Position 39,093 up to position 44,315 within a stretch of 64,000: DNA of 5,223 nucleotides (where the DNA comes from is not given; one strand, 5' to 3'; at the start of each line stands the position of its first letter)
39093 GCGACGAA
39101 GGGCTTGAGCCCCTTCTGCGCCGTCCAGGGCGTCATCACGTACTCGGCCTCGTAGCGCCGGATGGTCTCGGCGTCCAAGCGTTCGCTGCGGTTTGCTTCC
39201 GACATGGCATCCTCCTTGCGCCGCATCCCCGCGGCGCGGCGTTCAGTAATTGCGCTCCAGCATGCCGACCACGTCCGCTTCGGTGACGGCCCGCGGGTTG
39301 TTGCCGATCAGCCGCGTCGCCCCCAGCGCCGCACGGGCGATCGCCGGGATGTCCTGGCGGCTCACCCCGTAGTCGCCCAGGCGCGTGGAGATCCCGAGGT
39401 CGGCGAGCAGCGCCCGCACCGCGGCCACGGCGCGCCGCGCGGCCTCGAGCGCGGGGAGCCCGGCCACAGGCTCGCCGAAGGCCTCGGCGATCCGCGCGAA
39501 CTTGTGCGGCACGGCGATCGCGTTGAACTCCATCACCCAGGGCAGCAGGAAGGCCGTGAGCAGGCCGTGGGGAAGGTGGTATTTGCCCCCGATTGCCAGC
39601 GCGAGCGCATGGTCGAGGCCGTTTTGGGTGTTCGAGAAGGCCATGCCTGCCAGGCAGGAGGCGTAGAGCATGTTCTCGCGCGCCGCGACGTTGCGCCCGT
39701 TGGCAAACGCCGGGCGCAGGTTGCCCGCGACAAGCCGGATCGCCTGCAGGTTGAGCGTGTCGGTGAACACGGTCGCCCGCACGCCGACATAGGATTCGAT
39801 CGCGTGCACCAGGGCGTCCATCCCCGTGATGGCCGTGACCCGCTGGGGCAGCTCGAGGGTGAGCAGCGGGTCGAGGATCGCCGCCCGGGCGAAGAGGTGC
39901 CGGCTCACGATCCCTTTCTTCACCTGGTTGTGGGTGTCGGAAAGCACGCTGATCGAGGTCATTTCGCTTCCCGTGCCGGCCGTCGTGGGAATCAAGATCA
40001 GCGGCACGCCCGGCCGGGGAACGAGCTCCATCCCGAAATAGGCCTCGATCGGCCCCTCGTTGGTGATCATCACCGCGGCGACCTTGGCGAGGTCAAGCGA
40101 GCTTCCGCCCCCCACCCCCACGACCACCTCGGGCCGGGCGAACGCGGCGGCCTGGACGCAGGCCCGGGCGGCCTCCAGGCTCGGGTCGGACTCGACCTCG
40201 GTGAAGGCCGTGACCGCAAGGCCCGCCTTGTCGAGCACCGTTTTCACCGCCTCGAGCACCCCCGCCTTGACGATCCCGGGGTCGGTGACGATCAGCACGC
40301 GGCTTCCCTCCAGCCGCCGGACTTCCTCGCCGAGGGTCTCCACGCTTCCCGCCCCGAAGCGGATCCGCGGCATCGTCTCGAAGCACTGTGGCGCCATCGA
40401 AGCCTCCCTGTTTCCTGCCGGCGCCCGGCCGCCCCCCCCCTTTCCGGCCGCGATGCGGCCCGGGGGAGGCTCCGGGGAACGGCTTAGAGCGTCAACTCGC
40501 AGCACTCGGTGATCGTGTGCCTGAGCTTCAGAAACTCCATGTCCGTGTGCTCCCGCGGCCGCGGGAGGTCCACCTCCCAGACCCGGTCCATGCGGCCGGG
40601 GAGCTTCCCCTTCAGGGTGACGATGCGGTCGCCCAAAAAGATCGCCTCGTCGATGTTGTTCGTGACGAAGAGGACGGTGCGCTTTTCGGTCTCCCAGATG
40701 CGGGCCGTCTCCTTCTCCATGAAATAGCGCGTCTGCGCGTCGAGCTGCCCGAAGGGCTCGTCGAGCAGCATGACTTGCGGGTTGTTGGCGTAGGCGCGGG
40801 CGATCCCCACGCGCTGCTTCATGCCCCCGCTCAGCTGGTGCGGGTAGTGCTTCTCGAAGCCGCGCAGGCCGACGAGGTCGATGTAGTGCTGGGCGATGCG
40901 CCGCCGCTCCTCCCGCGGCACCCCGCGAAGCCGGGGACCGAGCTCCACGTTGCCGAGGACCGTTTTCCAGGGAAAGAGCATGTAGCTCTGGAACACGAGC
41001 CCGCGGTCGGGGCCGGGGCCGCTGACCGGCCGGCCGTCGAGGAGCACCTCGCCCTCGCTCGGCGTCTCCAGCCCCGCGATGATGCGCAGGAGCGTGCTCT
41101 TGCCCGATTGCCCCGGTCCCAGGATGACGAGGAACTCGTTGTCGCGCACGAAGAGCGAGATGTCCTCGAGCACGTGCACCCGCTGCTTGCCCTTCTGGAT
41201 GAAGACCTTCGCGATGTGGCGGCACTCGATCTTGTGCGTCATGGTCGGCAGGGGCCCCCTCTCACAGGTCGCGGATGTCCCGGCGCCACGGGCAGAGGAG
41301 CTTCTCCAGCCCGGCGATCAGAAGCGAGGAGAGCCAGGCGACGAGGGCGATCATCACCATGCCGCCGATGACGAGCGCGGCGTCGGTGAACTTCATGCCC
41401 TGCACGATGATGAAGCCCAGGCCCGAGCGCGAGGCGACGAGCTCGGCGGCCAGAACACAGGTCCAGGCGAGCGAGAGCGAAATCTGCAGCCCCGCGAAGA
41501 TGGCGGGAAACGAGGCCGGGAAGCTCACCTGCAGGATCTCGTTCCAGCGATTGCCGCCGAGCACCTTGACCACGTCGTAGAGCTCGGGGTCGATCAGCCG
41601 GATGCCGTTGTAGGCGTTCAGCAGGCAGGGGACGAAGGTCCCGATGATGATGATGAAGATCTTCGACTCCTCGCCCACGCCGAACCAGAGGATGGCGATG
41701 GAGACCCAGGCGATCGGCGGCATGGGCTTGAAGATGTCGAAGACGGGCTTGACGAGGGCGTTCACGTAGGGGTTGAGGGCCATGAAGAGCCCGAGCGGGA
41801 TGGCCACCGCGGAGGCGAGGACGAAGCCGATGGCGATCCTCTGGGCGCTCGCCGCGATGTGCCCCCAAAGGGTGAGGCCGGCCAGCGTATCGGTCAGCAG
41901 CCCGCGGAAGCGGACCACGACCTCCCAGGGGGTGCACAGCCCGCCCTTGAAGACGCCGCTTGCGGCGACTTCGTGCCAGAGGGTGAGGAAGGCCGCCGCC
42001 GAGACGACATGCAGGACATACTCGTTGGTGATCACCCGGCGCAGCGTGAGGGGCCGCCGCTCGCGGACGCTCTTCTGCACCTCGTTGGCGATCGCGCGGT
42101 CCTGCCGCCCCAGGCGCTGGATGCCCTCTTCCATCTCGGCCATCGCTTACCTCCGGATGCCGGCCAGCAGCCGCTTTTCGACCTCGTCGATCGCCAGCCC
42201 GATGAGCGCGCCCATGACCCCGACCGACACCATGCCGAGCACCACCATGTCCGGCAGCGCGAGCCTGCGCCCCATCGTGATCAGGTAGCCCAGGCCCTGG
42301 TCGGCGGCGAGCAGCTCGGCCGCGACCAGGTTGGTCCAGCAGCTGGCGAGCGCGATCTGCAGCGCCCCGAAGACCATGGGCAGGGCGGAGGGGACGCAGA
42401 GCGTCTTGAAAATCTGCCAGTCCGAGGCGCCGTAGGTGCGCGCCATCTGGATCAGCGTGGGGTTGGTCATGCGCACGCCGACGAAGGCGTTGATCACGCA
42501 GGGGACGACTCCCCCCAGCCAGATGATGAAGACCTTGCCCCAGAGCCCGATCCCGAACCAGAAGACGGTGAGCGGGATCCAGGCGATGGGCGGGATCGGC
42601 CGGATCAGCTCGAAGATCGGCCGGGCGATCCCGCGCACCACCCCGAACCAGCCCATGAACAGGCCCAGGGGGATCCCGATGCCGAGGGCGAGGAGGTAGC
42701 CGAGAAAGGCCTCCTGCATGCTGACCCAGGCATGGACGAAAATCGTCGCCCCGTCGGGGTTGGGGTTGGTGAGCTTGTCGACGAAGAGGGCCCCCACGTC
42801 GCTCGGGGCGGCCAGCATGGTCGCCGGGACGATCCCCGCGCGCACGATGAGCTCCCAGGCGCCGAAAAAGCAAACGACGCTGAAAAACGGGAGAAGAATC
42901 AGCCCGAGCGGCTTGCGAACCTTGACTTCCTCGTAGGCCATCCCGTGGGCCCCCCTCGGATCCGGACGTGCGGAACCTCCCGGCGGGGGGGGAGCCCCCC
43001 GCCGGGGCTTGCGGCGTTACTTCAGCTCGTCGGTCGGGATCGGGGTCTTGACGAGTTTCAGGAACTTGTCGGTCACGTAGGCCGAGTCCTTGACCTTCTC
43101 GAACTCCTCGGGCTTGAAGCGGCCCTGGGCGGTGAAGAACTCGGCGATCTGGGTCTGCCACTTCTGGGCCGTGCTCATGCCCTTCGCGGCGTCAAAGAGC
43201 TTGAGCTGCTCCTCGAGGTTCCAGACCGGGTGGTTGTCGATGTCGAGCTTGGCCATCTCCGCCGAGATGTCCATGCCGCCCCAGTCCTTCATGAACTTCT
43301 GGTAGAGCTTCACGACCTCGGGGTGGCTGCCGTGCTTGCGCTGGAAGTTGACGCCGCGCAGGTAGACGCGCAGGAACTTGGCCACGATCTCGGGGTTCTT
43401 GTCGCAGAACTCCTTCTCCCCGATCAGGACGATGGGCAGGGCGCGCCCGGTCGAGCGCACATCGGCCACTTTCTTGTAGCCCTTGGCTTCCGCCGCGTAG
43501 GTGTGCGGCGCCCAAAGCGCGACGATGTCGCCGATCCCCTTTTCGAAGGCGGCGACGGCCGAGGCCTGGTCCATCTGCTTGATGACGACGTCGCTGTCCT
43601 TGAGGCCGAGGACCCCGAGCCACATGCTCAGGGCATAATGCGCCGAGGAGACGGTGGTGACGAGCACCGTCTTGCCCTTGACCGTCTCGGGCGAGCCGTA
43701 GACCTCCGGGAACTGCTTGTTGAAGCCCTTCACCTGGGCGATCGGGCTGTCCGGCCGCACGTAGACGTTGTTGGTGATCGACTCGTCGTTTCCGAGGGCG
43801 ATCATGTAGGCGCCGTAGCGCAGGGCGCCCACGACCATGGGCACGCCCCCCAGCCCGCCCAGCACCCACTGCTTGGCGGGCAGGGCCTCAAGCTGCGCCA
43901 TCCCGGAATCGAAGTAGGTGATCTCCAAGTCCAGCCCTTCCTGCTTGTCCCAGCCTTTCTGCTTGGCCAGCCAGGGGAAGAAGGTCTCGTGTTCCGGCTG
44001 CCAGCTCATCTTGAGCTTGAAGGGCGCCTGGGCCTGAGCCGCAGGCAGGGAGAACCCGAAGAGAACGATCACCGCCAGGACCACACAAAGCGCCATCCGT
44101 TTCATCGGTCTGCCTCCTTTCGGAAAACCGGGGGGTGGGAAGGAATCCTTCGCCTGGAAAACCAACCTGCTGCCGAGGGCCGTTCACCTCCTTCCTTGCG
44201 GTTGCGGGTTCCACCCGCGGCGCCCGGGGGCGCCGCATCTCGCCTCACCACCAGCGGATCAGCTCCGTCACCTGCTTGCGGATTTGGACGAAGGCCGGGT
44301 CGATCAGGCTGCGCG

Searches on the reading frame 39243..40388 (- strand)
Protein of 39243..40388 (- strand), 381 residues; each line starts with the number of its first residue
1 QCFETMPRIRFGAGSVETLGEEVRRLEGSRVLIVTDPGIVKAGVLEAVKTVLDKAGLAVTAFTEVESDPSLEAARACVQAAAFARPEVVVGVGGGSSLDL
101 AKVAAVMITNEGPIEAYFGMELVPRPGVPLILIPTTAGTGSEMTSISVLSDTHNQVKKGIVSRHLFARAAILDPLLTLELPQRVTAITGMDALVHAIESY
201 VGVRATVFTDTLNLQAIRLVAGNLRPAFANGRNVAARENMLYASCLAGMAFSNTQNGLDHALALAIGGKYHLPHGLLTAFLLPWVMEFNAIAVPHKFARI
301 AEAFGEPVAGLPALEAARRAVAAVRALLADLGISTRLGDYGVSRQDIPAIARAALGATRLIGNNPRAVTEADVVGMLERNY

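Call 8: search_protein_families(library=pfam, proteins=[window:39243-40388:-])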
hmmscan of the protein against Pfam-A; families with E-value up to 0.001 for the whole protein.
window:39243-40388:- (381 aa): 3 families
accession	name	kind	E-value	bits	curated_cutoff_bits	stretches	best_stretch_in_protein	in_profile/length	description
PF25137.1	ADH_Fe_C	-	5.4e-61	206.1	27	1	185-381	1-194/194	Fe-containing alcohol dehydrogenase family, C-terminal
PF00465.25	Fe-ADH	-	7.2e-51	172.6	31.3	1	8-174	3-168/168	Iron-containing alcohol dehydrogenase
PF13685.12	Fe-ADH_2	-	5.5e-14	52.9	28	1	11-106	2-95/149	Iron-containing alcohol dehydrogenase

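Call 10: search_protein_families(library=ncbifam, proteins=[window:39243-40388:-])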
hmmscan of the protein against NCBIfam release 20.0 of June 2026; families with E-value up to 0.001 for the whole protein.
window:39243-40388:- (381 aa): 17 families
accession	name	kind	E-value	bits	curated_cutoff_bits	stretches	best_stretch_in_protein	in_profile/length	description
NF050025.1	SulfAcetaldRedSarD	equivalog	1.9e-138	461.5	700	1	3-381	5-385/385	sulfoacetaldehyde reductase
NF041833.1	Fe_ADH_ErcA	equivalog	8.2e-96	321.4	550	1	6-378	8-379/382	alcohol dehydrogenase-like regulatory protein ErcA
TIGR02638.1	lactal_redase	equivalog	3.7e-91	305.8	523.15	1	11-375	12-377/379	lactaldehyde reductase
NF053866.1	CholDhdGbsBBac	equivalog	1.4e-88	297.2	550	1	3-373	12-383/392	choline dehydrogenase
NF007911.0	PRK10624.1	equivalog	4.5e-85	285.9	537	1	11-378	13-379/382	lactaldehyde reductase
NF010378.0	PRK13805.1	equivalog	2.4e-73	247.4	951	1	7-347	463-827/872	bifunctional acetaldehyde-CoA/alcohol dehydrogenase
NF011998.0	PRK15454.1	equivalog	6.6e-73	245.7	556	1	3-376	24-390/395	ethanolamine utilization ethanol dehydrogenase EutG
NF058672.1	4HyButDHCUPNE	equivalog_domain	1.1e-72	245.3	500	1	7-379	8-376/378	4-hydroxybutyrate dehydrogenase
NF007363.0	PRK09860.1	equivalog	8e-70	235.9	581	1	27-373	30-375/383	L-threonine dehydrogenase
TIGR03405.1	Phn_Fe-ADH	equivalog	8.2e-61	205.7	423.7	1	8-359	6-348/355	iron-containing alcohol dehydrogenase PsrA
TIGR04266.1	NDMA_methanol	equivalog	3.4e-46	157.9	625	1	3-339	13-353/420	NDMA-dependent methanol dehydrogenase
NF011717.0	PRK15138.1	equivalog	2.3e-31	109.3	645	1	5-351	8-357/387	alcohol dehydrogenase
NF041822.1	daptide_DH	equivalog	5.9e-24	84.6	300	1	30-219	2-195/363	daptide-type RiPP biosynthesis dehydogenase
NF006941.0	PRK09423.1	subfamily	1e-12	47.6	336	1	12-108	14-107/367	glycerol dehydrogenase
NF053832.1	GlycoaldRedHalo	equivalog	2.9e-07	29.9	550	1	10-105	12-104/363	glycolaldehyde reductase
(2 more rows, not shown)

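Call 21: search_solved_structures(query=window:39243-40388:-, max_evalue=1e-30)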
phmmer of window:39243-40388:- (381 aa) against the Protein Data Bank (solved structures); distinct sequences matched with E-value up to 1e-30: 28.
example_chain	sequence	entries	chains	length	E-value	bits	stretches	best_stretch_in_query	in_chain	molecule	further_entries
3bfj_A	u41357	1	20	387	1.9e-80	274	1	6-376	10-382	1,3-propanediol oxidoreductase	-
8zrl_A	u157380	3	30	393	2.3e-78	267.1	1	6-374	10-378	NAD-dependent methanol dehydrogenase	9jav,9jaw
8zwd_B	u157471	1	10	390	2.6e-71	243.9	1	7-377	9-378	NAD(P)-dependent methanol dehydrogenase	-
3owo_A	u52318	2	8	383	5.1e-70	239.7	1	11-368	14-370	Alcohol dehydrogenase 2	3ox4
4fr2_A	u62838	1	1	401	1.5e-68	234.9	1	6-379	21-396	1,3-propanediol dehydrogenase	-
1rrm_A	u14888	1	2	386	8.5e-64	219.2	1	11-376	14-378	Lactaldehyde reductase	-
2bi4_A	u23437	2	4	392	9.1e-64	219.1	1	11-376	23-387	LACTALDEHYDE REDUCTASE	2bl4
7qlg_AAA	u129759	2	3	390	1.5e-63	218.4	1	11-376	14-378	Lactaldehyde reductase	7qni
7qlq_AAA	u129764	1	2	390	1.6e-63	218.3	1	11-376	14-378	Lactaldehyde reductase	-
5br4_A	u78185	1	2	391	1.7e-63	218.2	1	11-376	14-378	Lactaldehyde reductase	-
7qls_AAA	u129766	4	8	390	2.5e-63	217.7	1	11-376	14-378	Lactaldehyde reductase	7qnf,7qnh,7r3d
7qnj_AAA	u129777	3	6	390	7.6e-63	216.1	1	11-376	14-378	Lactaldehyde reductase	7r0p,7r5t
9ldl_C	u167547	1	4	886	5.5e-61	210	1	9-367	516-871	Aldehyde dehydrogenase family protein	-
3zdr_A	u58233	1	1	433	1.7e-53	185.3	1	1-301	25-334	ALCOHOL DEHYDROGENASE DOMAIN OF THE BIFUNCTIONAL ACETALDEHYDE DEHYDROGENASE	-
13he_A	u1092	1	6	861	9.2e-48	166.5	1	3-299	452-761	Aldehyde-alcohol dehydrogenase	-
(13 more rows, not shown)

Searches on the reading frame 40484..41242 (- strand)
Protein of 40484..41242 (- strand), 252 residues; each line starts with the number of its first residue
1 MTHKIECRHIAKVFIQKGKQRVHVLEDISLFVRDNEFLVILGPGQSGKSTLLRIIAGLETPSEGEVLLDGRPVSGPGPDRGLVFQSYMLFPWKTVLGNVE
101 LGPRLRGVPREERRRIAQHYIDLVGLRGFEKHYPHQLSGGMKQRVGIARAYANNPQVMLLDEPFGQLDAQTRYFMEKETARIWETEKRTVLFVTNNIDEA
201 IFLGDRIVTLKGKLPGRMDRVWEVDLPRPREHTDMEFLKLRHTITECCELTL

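Call 8: search_protein_families(library=pfam, proteins=[window:40484-41242:-])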
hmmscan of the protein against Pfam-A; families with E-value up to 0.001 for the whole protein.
window:40484-41242:- (252 aa): 1 family
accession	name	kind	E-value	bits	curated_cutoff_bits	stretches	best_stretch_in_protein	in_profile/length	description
PF00005.33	ABC_tran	-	1.4e-29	103.9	25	1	25-164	1-136/137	ABC transporter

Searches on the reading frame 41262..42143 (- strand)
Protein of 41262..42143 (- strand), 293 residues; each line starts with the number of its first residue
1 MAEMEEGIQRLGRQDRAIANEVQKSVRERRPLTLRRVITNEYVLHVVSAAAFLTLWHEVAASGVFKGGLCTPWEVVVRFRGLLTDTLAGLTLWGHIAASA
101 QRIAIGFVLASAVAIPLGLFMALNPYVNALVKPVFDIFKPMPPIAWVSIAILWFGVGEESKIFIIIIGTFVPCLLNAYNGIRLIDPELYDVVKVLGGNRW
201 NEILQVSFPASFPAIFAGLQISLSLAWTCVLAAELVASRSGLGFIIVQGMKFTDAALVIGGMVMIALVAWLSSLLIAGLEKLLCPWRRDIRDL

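Call 8: search_protein_families(library=pfam, proteins=[window:41262-42143:-])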
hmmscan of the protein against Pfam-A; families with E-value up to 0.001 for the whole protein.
window:41262-42143:- (293 aa): 1 family
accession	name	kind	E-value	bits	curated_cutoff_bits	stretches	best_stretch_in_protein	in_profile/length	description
PF00528.27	BPD_transp_1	-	3.1e-25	89.4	26.4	1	114-287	1-182/184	Binding-protein-dependent transport system inner membrane component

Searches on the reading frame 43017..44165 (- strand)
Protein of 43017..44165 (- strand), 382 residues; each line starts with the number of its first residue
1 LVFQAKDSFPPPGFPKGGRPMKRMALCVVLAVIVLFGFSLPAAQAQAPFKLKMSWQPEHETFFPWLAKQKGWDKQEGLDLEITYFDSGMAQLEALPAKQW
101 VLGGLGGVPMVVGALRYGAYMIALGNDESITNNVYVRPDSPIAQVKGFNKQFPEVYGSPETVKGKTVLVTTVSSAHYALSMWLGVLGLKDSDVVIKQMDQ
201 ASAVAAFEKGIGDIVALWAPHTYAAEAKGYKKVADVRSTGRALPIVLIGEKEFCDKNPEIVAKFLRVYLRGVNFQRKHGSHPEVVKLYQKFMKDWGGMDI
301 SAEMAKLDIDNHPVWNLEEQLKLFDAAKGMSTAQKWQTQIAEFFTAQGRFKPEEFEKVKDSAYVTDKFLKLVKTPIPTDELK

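Call 8: search_protein_families(library=pfam, proteins=[window:43017-44165:-])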
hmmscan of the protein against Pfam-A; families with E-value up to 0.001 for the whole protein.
window:43017-44165:- (382 aa): 3 families
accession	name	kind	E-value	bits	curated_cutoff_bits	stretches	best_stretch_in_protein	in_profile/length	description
PF09084.16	NMT1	-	1.1e-10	42.2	20.5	1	158-278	87-212/216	NMT1/THI5 like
PF13379.11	NMT1_2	-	2e-06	28.3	24.7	1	66-287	23-250/252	NMT1-like family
PF04069.17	OpuAC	-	0.00074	19.6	21.2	0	195-266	155-224/257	Substrate binding domain of ABC-type glycine betaine transport system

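Call 10: search_protein_families(library=ncbifam, proteins=[window:43017-44165:-])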
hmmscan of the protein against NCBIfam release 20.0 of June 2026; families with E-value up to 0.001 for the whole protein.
window:43017-44165:- (382 aa): 5 families
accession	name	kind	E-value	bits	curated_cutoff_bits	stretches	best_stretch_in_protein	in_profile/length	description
TIGR01728.1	SsuA_fam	subfamily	6.6e-28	97.8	163.5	1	65-351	15-275/290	aliphatic sulfonate ABC transporter substrate-binding protein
NF008553.0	PRK11480.1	equivalog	4.1e-12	45.9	490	1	158-269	116-229/320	taurine ABC transporter substrate-binding protein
TIGR01729.1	taurine_ABC_bnd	equivalog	1.2e-11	44.6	304.25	1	158-269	94-207/300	taurine ABC transporter substrate-binding protein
NF008588.0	PRK11553.1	subfamily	6.1e-10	38.5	299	1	28-268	6-233/319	aliphatic sulfonate ABC transporter substrate-binding protein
TIGR03427.1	ABC_peri_uca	equivalog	0.00075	18.7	333.9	0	161-235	103-178/328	putative urea ABC transporter substrate-binding protein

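Call 40: search_solved_structures(query=window:43017-44165:-, max_evalue=0.001)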
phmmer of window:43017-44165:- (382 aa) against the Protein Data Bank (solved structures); distinct sequences matched with E-value up to 0.001: 3.
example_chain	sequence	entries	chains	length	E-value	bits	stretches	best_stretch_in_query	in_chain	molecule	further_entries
6ssy_A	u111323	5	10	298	4e-12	49.2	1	72-283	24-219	Taurine-binding periplasmic protein | Taurine ABC transporter substrate-binding protein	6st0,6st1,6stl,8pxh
3qsl_A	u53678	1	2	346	3.9e-05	26.2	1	65-279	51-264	Putative exported protein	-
2x26_A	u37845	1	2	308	8.5e-05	25.1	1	85-261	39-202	PERIPLASMIC ALIPHATIC SULPHONATES-BINDING PROTEIN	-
